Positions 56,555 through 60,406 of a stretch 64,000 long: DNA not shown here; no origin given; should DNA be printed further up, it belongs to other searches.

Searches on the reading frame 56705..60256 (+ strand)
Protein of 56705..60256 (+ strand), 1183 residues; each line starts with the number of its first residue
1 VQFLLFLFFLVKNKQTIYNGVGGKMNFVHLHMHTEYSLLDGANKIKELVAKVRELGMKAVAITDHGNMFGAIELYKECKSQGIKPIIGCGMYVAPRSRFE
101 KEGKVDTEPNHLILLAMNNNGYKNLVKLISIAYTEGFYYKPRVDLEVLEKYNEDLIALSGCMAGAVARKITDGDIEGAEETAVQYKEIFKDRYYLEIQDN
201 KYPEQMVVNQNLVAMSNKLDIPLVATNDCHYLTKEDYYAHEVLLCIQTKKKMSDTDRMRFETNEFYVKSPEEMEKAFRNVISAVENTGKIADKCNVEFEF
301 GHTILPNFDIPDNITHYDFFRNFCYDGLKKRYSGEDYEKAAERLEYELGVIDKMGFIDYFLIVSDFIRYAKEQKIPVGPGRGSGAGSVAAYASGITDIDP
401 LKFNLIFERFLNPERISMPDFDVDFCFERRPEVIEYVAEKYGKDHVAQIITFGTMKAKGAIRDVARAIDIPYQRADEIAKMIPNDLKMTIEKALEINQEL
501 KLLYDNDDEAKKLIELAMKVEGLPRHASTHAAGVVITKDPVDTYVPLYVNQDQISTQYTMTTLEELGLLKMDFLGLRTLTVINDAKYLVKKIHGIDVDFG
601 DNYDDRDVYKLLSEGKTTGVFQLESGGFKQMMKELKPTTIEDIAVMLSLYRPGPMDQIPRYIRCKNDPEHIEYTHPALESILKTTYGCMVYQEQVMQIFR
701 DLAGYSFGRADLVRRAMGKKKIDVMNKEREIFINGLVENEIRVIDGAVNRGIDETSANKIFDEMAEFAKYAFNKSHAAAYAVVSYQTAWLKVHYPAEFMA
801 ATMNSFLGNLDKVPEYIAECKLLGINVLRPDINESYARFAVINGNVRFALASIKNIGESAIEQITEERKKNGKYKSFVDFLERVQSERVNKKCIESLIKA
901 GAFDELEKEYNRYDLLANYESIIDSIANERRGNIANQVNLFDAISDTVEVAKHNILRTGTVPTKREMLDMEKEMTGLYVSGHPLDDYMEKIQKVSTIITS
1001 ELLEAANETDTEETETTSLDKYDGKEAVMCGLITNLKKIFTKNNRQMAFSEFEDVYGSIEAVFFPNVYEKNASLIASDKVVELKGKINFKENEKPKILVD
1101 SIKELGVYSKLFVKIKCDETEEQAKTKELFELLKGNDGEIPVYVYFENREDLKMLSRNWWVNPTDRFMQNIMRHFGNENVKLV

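Call 53: search_protein_families(library=ncbifam, proteins=[window:56705-60256:+], max_evalue=0.00001)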
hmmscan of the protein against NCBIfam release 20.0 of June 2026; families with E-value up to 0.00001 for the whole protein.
window:56705-60256:+ (1183 aa): 13 families
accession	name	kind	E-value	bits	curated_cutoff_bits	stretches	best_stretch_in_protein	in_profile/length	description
NF005298.0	PRK06826.1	equivalog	0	1684.8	1260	1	24-1182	2-1150/1151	DNA polymerase III subunit alpha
NF004226.0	PRK05673.1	equivalog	0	1410.3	1002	1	24-1181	3-1144/1146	DNA polymerase III subunit alpha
TIGR00594.1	polc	superfamily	0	1353.8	434.35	1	27-1064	1-1022/1022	DNA polymerase III subunit alpha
NF005617.0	PRK07374.1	equivalog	0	1113.1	1653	1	25-1136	1-1111/1170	DNA polymerase III subunit alpha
NF005377.0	PRK06920.1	equivalog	0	1031.2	1806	1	25-1181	1-1105/1108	DNA polymerase III subunit alpha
NF007079.0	PRK09532.1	equivalog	3.9e-234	779.7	1525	1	25-774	1-778/876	DNA polymerase III subunit alpha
NF005516.0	PRK07135.1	equivalog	3.5e-212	707.3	1084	1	25-1000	2-898/974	DNA polymerase III DnaE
NF004550.0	PRK05898.1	equivalog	4.2e-194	647.5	1182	2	209-946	123-846/971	DNA polymerase III subunit alpha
NF005582.0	PRK07279.1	equivalog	1.9e-189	632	1279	1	27-1166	2-1018/1033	DNA polymerase III subunit alpha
NF004225.0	PRK05672.1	subfamily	4.9e-186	620.8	939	1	25-1105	4-1032/1047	error-prone DNA polymerase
NF005616.0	PRK07373.1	equivalog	2.5e-77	260.3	646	1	768-1171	34-433/449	DNA polymerase III subunit alpha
NF001688.0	PRK00448.1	equivalog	2e-58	198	873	3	107-402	612-914/1445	PolC-type DNA polymerase III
TIGR01405.1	polC_Gram_pos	equivalog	2.1e-48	164.9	1043.45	2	105-402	376-679/1211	DNA polymerase III subunit alpha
